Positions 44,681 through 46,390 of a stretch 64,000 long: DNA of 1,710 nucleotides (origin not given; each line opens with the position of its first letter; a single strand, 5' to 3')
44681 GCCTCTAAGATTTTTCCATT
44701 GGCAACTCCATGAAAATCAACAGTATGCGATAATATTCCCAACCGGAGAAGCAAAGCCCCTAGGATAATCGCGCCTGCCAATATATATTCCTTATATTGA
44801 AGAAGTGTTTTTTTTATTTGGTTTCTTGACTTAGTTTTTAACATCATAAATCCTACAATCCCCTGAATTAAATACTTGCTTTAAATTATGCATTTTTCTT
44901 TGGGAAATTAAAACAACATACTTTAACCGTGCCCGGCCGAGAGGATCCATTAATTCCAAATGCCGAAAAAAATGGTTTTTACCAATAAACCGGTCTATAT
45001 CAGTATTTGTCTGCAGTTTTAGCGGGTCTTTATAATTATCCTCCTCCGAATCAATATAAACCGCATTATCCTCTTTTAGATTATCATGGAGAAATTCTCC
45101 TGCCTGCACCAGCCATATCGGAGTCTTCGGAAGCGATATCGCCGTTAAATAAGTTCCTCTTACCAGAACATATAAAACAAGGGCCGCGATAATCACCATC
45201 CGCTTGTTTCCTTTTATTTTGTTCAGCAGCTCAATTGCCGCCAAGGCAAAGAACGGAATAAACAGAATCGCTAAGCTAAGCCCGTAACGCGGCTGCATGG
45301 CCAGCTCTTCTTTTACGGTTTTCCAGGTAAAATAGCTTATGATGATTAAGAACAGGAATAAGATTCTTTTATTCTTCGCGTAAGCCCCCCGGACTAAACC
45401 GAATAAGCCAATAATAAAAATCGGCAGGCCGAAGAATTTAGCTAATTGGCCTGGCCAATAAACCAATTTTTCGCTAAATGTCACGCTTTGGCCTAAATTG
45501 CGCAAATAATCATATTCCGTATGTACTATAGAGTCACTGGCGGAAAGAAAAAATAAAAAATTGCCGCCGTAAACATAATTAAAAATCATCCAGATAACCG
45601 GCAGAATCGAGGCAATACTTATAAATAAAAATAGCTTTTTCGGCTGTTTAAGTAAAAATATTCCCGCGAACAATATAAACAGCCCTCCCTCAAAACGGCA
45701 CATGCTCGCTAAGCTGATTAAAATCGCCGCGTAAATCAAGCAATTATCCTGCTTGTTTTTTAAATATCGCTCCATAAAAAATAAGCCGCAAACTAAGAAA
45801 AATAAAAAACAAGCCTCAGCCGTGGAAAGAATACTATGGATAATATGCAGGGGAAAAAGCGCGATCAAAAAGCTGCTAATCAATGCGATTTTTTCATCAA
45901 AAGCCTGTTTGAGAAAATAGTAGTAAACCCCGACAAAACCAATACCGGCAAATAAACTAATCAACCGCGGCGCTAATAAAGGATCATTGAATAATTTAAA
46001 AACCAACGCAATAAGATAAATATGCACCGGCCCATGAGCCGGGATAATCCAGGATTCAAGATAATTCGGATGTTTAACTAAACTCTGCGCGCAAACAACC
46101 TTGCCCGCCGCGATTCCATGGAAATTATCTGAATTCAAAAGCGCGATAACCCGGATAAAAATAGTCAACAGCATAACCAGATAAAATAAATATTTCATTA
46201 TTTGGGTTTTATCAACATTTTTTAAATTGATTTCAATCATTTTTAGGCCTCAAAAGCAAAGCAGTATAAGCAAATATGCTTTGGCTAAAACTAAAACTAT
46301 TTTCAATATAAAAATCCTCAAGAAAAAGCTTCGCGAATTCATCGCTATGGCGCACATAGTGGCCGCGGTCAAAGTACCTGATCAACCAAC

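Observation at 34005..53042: Ara4N-pathway-like logic expanded: ArnB-type aminotransferase, ArnC-type synthase and >=5 ArnT/PMT-type GT-C transferases, including a tandem paralog pair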

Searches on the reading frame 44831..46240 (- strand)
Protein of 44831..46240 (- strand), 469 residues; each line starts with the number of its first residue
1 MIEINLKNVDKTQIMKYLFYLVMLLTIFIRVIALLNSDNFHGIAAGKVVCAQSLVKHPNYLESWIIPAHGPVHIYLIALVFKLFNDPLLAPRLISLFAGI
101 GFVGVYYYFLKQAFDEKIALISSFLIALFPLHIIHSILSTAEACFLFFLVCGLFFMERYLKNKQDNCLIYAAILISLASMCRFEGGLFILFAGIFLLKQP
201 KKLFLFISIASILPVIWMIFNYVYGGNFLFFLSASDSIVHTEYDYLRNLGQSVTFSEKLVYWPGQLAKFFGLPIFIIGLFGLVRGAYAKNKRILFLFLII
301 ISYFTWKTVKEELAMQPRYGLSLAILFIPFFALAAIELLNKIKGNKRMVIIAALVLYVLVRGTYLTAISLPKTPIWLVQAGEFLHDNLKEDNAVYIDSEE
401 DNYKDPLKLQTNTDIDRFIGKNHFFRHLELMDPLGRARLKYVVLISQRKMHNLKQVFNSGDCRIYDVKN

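Call 3: search_protein_families(library=pfam, proteins=[window:44831-46240:-], max_evalue=0.01)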
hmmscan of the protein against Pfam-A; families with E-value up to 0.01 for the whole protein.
window:44831-46240:- (469 aa): 1 family
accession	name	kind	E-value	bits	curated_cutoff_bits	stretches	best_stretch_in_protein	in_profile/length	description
PF13231.12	PMT_2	-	2.7e-14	54.1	26.1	1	69-203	2-136/160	Dolichyl-phosphate-mannose-protein mannosyltransferase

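Call 11: search_protein_families(library=ncbifam, proteins=[window:44831-46240:-], max_evalue=0.01)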
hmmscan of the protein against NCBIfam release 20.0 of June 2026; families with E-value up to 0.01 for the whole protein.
window:44831-46240:- (469 aa): 2 families
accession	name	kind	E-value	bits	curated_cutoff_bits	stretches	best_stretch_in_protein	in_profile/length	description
NF047440.1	LA3751_2_3_fam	subfamily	1.8e-07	30.4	200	1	93-359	103-378/460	LA_3751/LA_3752 family putative glycosyltransferase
TIGR03663.1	TIGR03663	subfamily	1.3e-06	27.7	126.25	1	19-198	4-180/435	flippase activity-associated protein Agl23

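Call 12: find_encoding_contigs(protein=window:44831-46240:-, flank=10000, max_places=6)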
Protein window:44831-46240:- (469 aa): no gene with exactly this product is on record in the collection.

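Call 14: find_related_loci(query=window:44831-46240:-, collection=genome_contigs, flank=10000)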
Query window:44831-46240:- (469 aa) in genome_contigs; peptide patterns used: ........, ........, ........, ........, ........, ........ (x = any residue, [..] = any of these).
51 stretches matched a pattern; 1 encode a relative of the query (tblastn E <= 1e-3); 1 distinct loci.
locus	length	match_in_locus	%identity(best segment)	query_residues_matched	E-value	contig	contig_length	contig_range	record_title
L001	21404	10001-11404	72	1-468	0e+0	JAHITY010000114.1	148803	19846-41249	MAG: Candidatus Omnitrophota bacterium isolate MM_PC_MetaG.mb.228 MM_PC_MetaG.mb.228_k141_1650968, whole genome shotgun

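Call 17: search_solved_structures(query=window:44831-46240:-, max_evalue=1, show_alignments=2)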
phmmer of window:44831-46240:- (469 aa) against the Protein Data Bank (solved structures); distinct sequences matched with E-value up to 1: 0.

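Call 20: find_homologous_proteins(query=window:44831-46240:-, max_evalue=0.00001)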
Query window:44831-46240:- (469 aa): 32 proteins with E <= 0.00001 among 8000 candidates.
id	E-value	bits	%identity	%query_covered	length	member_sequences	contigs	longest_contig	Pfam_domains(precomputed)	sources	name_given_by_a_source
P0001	0.0e+0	1037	100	100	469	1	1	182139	PF13231.13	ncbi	ncbi:MAG: glycosyltransferase family 39 protein [Candidatus Omnitrophota bacterium]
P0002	4.0e-241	819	78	100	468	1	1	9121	PF13231.13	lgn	-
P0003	3.9e-238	809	78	100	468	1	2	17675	PF13231.13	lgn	-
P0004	1.1e-228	778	72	100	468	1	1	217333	PF13231.13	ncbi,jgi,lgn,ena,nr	ncbi:MAG: glycosyltransferase family 39 protein [Candidatus Omnitrophica bacterium]|nr:glycosyltrans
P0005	4.0e-225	766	71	100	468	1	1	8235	PF13231.13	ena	-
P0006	6.2e-225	766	71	100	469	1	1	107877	PF13231.13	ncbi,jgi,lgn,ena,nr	ncbi:MAG: glycosyltransferase family 39 protein [Candidatus Omnitrophica bacterium]|nr:glycosyltrans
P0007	1.2e-198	679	63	99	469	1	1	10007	PF13231.13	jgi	jgi:hypothetical protein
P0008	4.4e-161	555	53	99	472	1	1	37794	PF13231.13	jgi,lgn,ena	-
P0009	2.2e-146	507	47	99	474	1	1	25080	PF13231.13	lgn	-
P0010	3.7e-142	493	48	96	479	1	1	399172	PF13231.13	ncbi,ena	-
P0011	9.1e-141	488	48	98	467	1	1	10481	PF13231.13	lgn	-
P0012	1.1e-136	475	50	92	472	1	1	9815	PF13231.13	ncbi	-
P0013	6.1e-133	462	48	93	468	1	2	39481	PF13231.13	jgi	-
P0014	1.7e-131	458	46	98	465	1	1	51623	PF13231.13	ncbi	-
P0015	2.5e-126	441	44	98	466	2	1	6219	PF13231.13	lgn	-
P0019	6.1e-123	429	46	96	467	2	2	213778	PF02366.25,PF13231.13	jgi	-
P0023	6.3e-121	423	43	99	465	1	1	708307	PF13231.13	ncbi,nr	ncbi:MAG: glycosyltransferase family 39 protein [PVC group bacterium]|nr:glycosyltransferase family 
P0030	2.5e-25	108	28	83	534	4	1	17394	PF13231.13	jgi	-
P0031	7.1e-25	106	29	71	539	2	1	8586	PF02366.25,PF13231.13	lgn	-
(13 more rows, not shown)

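Call 22: search_solved_structures(query=A1, max_evalue=1, show_alignments=2)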
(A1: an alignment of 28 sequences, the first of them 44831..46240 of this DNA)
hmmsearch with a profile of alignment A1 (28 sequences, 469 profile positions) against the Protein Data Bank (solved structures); distinct sequences matched with E-value up to 1: 0.

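Call 29: predict_structure(alignment_id=A1)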
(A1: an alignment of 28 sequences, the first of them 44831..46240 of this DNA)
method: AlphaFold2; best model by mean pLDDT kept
length: 469 residues; sequences in the alignment: 28
mean_pLDDT: 89.5   pTM: 0.89
mean pLDDT of the five models: 89.5, 88.4, 87.0, 85.7, 85.4
residues with pLDDT >= 90: 299; 70-90: 145; 50-70: 15; < 50: 10
segments of 3 or more residues with pLDDT < 50: 1-5, 424-428
pLDDT, mean of each block of 10 residues (from residue 1): 53 92 96 89 89 91 77 89 86 93 98 96 95 92 96 97 96 97 92 96 98 92 87 80 81 90 94 95 89 96 95 89 96 94 92 93 89 92 92 88 89 87 52 79 89 91 88
secondary structure, 60 per line:
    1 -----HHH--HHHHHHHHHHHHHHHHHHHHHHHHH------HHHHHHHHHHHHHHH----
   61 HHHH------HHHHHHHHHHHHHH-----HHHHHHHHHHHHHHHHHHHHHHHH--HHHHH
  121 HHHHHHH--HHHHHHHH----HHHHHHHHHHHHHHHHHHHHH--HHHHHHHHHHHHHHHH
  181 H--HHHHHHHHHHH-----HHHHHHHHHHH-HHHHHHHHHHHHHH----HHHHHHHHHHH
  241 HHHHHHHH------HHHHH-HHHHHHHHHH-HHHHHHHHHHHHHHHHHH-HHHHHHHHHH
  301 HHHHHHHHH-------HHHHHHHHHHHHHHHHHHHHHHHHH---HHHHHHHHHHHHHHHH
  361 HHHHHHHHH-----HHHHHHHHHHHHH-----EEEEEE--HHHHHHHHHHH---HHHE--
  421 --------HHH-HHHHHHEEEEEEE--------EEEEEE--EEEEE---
elements in order: H11-35 H42-56 H61-64 H71-84 H90-113 H116-127 H130-137 H142-162 H165-181 H184-194 H200-210 H212-225 H230-248 H255-259 H261-270 H272-289 H291-309 H317-341 H345-369 H375-387 E393-398 H401-411 H433-438 E439-445 E454-459 E462-466

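Call 31: find_encoding_contigs(protein=P0023, flank=10000, max_places=2)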
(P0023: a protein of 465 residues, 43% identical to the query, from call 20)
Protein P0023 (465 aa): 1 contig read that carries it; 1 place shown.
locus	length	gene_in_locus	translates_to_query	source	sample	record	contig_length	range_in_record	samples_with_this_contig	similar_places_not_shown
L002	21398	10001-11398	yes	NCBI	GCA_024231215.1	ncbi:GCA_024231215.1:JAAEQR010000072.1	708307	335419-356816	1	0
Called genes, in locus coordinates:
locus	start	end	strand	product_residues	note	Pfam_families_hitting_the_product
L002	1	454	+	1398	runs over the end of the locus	PF02310:B12-binding, PF04055:Radical_SAM, PF13186:SPASM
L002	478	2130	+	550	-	PF02310:B12-binding (faint), PF04055:Radical_SAM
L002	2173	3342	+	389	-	PF13439:Glyco_transf_4, PF13579:Glyco_trans_4_4 (faint), PF00534:Glycos_transf_1, PF13692:Glyco_trans_1_4, PF13524:Glyco_trans_1_2 (weak)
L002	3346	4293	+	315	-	PF00535:Glycos_transf_2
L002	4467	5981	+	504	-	PF02543:Carbam_trans_N, PF22521:HypF_C_2 (weak), PF16861:Carbam_trans_C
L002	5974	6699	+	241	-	-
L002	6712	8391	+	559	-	PF13231:PMT_2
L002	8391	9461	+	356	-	PF04055:Radical_SAM, PF13186:SPASM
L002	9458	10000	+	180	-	PF13489:Methyltransf_23, PF03848:TehB (weak), PF13847:Methyltransf_31, PF08241:Methyltransf_11, PF08242:Methyltransf_12, PF13649:Methyltransf_25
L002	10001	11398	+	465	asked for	PF13231:PMT_2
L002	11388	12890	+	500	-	PF13231:PMT_2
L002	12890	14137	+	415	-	PF00155:Aminotran_1_2, PF00266:Aminotran_5 (faint), PF01041:DegT_DnrJ_EryC1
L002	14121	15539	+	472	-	-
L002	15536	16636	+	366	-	PF00534:Glycos_transf_1, PF13692:Glyco_trans_1_4, PF13524:Glyco_trans_1_2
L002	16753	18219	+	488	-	PF02310:B12-binding, PF04055:Radical_SAM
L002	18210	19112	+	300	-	PF00535:Glycos_transf_2, PF13641:Glyco_tranf_2_3, PF13632:Glyco_trans_2_3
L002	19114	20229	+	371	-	PF04015:DUF362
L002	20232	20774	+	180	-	-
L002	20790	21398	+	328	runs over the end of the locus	PF04055:Radical_SAM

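Call 32: find_encoding_contigs(protein=P0010, flank=10000, max_places=2)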
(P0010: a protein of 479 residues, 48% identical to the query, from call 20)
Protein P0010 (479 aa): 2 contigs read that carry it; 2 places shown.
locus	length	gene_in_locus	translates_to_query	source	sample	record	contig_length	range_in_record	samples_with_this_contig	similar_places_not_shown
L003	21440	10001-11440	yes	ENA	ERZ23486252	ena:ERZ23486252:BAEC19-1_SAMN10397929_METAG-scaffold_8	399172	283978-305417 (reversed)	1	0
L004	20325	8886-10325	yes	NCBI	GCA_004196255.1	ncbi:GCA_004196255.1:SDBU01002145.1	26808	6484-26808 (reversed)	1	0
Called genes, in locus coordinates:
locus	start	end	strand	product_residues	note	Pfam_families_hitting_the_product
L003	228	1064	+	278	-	PF13231:PMT_2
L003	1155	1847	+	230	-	-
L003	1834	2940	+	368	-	PF13231:PMT_2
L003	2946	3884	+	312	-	PF00535:Glycos_transf_2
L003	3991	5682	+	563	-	PF02543:Carbam_trans_N, PF00814:TsaD (faint), PF22521:HypF_C_2 (weak), PF16861:Carbam_trans_C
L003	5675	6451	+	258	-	-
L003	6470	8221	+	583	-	PF13231:PMT_2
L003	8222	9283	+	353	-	PF04055:Radical_SAM, PF13186:SPASM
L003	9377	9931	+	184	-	PF13489:Methyltransf_23 (weak), PF13847:Methyltransf_31, PF08241:Methyltransf_11, PF08242:Methyltransf_12 (weak), PF13649:Methyltransf_25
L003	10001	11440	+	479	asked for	PF13231:PMT_2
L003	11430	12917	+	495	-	PF13231:PMT_2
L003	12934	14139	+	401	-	PF00266:Aminotran_5 (faint), PF01041:DegT_DnrJ_EryC1, PF00155:Aminotran_1_2 (weak), PF01041:DegT_DnrJ_EryC1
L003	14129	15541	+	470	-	PF13231:PMT_2 (weak)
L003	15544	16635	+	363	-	PF00534:Glycos_transf_1, PF13692:Glyco_trans_1_4, PF13524:Glyco_trans_1_2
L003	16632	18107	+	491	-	PF02310:B12-binding, PF04055:Radical_SAM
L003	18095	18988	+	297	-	PF00535:Glycos_transf_2, PF13641:Glyco_tranf_2_3, PF13632:Glyco_trans_2_3 (weak)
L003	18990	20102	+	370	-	PF04015:DUF362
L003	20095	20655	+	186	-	-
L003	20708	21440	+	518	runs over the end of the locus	PF13231:PMT_2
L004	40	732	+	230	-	-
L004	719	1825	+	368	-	PF13231:PMT_2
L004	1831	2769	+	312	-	PF00535:Glycos_transf_2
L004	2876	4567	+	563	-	PF02543:Carbam_trans_N, PF00814:TsaD (faint), PF22521:HypF_C_2 (weak), PF16861:Carbam_trans_C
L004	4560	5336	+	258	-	-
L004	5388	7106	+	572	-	PF13231:PMT_2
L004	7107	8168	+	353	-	PF04055:Radical_SAM, PF13186:SPASM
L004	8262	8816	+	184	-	PF13489:Methyltransf_23 (weak), PF13847:Methyltransf_31, PF08241:Methyltransf_11, PF08242:Methyltransf_12 (weak), PF13649:Methyltransf_25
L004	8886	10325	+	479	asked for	PF13231:PMT_2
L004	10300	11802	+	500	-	PF13231:PMT_2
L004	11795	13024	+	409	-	PF01041:DegT_DnrJ_EryC1, PF00266:Aminotran_5 (faint), PF00155:Aminotran_1_2 (weak), PF01041:DegT_DnrJ_EryC1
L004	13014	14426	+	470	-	PF13231:PMT_2 (weak)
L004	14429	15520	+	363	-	PF00534:Glycos_transf_1, PF13692:Glyco_trans_1_4, PF13524:Glyco_trans_1_2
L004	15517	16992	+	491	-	PF02310:B12-binding, PF04055:Radical_SAM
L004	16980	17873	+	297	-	PF00535:Glycos_transf_2, PF13641:Glyco_tranf_2_3, PF13632:Glyco_trans_2_3 (weak)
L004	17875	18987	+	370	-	PF04015:DUF362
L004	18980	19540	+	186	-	-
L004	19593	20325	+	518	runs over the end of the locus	PF13231:PMT_2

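Call 34: fold_search(model_id=the predicted structure, library=pdb)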
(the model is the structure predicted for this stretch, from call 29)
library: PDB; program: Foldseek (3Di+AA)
matches with E <= 10: 211; with E <= 0.001: 24
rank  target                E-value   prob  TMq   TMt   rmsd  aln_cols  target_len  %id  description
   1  7e9s_A                3.7e-08  1.00  0.57  0.33  11.9       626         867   15  Archaeal oligosaccharyltransferase AglB from Archaeoglobus fulgidus in complex with an inhibitory peptide and a dolich (released 2021-09-08)
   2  5gmy_A                5.4e-08  1.00  0.60  0.35  12.4       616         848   12  Crystal structure of the Archaeoglobus fulgidus oligosaccharyltransferase (O29867_ARCFU) tethered with an acceptor pep (released 2017-02-01)
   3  3waj                  7.4e-08  1.00  0.60  0.37  12.3       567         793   14  Crystal structure of the Archaeoglobus fulgidus oligosaccharyltransferase (O29867_ARCFU) complex with Zn and sulfate (released 2013-10-30)
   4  6ezn_F                1.3e-07  1.00  0.63  0.48  12.4       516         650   15  Cryo-EM structure of the yeast oligosaccharyltransferase (OST) complex (released 2018-01-17)
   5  7oci_F                1.6e-07  1.00  0.64  0.49  11.6       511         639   16  Cryo-EM structure of yeast Ost6p containing oligosaccharyltransferase complex (released 2022-02-16)
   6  8age_A                2.7e-07  1.00  0.64  0.48  11.3       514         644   14  Structure of yeast oligosaccharylransferase complex with acceptor peptide bound (released 2022-12-07)
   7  3wak                  2.7e-07  1.00  0.60  0.35  11.5       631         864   13  Crystal structure of the Archaeoglobus fulgidus oligosaccharyltransferase (O29867_ARCFU) in the apo form (released 2013-10-30)
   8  8agc_A                4.7e-07  1.00  0.61  0.43  12.1       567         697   14  Structure of yeast oligosaccharylransferase complex with lipid-linked oligosaccharide and non-acceptor peptide bound (released 2022-12-07)
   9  8agb_A                5.9e-07  1.00  0.65  0.49  12.1       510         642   14  Structure of yeast oligosaccharylransferase complex with lipid-linked oligosaccharide bound (released 2022-12-07)
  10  6c26_A                8.4e-07  1.00  0.62  0.47  12.3       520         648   13  The Cryo-EM structure of a eukaryotic oligosaccharyl transferase complex (released 2018-01-31)
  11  8b6l_I                9.6e-07  1.00  0.63  0.45  11.2       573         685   12  Subtomogram average of the human Sec61-TRAP-OSTA-translocon (released 2022-12-07)
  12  6s7t_A                9.6e-07  1.00  0.63  0.44  10.4       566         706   12  Cryo-EM structure of human oligosaccharyltransferase complex OST-B (released 2019-12-18)
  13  6ftg_5                2.0e-06  1.00  0.63  0.48  11.1       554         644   13  Subtomogram average of OST-containing ribosome-translocon complexes from canine rough microsomal membranes (released 2018-03-21)
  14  8pn9_A                3.0e-06  1.00  0.66  0.49  11.0       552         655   12  Structure of human oligosaccharyltransferase OST-A complex bound to NGI-1 (released 2024-05-08)
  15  5ezm                  6.7e-06  1.00  0.62  0.56   9.4       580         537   11  Crystal Structure of ArnT from Cupriavidus metallidurans in the apo state (released 2016-02-17)
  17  5f15                  1.1e-05  1.00  0.67  0.59   7.7       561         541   12  Crystal Structure of ArnT from Cupriavidus metallidurans bound to Undecaprenyl phosphate (released 2016-02-17)
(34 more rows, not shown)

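Call 41: find_encoding_contigs(protein=P0001, flank=10000, max_places=2)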
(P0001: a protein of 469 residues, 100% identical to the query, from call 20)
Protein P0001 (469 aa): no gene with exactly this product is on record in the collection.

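Call 75: find_encoding_contigs(protein=P0019, flank=10000, max_places=1)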
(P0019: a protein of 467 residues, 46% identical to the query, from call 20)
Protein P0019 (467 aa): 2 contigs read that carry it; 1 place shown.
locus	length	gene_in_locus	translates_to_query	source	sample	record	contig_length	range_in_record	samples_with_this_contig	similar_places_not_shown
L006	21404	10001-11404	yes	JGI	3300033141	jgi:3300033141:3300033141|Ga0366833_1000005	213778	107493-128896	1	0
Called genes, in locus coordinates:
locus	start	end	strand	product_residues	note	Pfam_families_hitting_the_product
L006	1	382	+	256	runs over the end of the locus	-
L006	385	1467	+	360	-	PF13231:PMT_2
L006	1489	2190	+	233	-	-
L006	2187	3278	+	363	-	PF13231:PMT_2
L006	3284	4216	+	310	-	PF00535:Glycos_transf_2, PF10111:Glyco_tranf_2_2, PF13641:Glyco_tranf_2_3 (weak)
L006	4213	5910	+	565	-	PF02543:Carbam_trans_N, PF22521:HypF_C_2, PF16861:Carbam_trans_C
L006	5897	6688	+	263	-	-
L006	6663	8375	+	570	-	PF13231:PMT_2 (weak)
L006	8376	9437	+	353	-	PF04055:Radical_SAM, PF13186:SPASM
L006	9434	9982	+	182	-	PF02353:CMAS (weak), PF13489:Methyltransf_23 (weak), PF13847:Methyltransf_31, PF08241:Methyltransf_11, PF08242:Methyltransf_12, PF13649:Methyltransf_25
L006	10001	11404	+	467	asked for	PF02366:PMT (weak), PF13231:PMT_2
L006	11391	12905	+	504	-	PF13231:PMT_2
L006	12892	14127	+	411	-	PF01041:DegT_DnrJ_EryC1, PF00155:Aminotran_1_2, PF01053:Cys_Met_Meta_PP (faint), PF01041:DegT_DnrJ_EryC1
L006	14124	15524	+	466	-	PF13231:PMT_2 (weak)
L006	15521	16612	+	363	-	PF00534:Glycos_transf_1, PF13692:Glyco_trans_1_4, PF13524:Glyco_trans_1_2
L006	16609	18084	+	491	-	PF02310:B12-binding, PF04055:Radical_SAM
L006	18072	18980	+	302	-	PF00535:Glycos_transf_2, PF10111:Glyco_tranf_2_2 (faint), PF13641:Glyco_tranf_2_3, PF13632:Glyco_trans_2_3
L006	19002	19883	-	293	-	-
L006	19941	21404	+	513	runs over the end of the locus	PF13231:PMT_2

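Call 76: find_encoding_contigs(protein=P0030, flank=10000, max_places=1)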
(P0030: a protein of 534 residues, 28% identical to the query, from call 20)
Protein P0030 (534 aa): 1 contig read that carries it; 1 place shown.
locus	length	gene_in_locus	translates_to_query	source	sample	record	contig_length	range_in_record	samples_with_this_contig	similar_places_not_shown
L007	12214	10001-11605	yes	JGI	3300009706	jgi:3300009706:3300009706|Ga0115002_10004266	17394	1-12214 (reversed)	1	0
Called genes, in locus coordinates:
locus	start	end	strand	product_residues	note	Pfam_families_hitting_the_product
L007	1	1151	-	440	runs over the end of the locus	PF00155:Aminotran_1_2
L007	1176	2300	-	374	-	PF00108:Thiolase_N, PF02803:Thiolase_C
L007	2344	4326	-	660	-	PF16177:ACAS_N, PF00501:AMP-binding, PF13193:AMP-binding_C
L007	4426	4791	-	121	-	PF05336:rhaM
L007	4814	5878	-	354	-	PF10282:Lactonase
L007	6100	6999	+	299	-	PF00149:Metallophos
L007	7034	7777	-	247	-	PF00535:Glycos_transf_2, PF10111:Glyco_tranf_2_2, PF13641:Glyco_tranf_2_3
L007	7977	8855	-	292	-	PF01757:Acyl_transf_3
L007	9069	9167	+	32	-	-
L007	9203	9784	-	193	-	PF13847:Methyltransf_31 (weak), PF08241:Methyltransf_11, PF13649:Methyltransf_25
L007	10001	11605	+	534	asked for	PF13231:PMT_2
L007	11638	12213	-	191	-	?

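Call 85: find_related_loci(query=A1, collection=metagenome_contigs, flank=10000)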
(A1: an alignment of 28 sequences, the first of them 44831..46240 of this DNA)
Query A1 (469 aa) in metagenome_contigs; peptide patterns used: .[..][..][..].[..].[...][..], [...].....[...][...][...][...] (x = any residue, [..] = any of these).
600 stretches matched a pattern (row limit reached: there are more); 9 encode a relative of the query (tblastn E <= 1e-3); 9 distinct loci.
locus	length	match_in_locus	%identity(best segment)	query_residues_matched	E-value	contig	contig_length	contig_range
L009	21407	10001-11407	71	1-469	0e+0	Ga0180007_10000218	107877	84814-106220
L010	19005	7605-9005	53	3-469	7e-160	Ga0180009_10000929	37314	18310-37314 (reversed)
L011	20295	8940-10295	48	21-469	5e-140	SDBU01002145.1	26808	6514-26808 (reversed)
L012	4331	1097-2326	32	18-419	3e-60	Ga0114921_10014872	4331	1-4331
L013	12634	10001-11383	44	9-469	3e-131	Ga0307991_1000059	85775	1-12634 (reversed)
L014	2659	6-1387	27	1-469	2e-54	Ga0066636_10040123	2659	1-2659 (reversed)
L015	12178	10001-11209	28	17-404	1e-32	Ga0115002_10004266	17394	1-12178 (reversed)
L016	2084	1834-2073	50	12-87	8e-19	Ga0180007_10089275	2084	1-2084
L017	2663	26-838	24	154-404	4e-9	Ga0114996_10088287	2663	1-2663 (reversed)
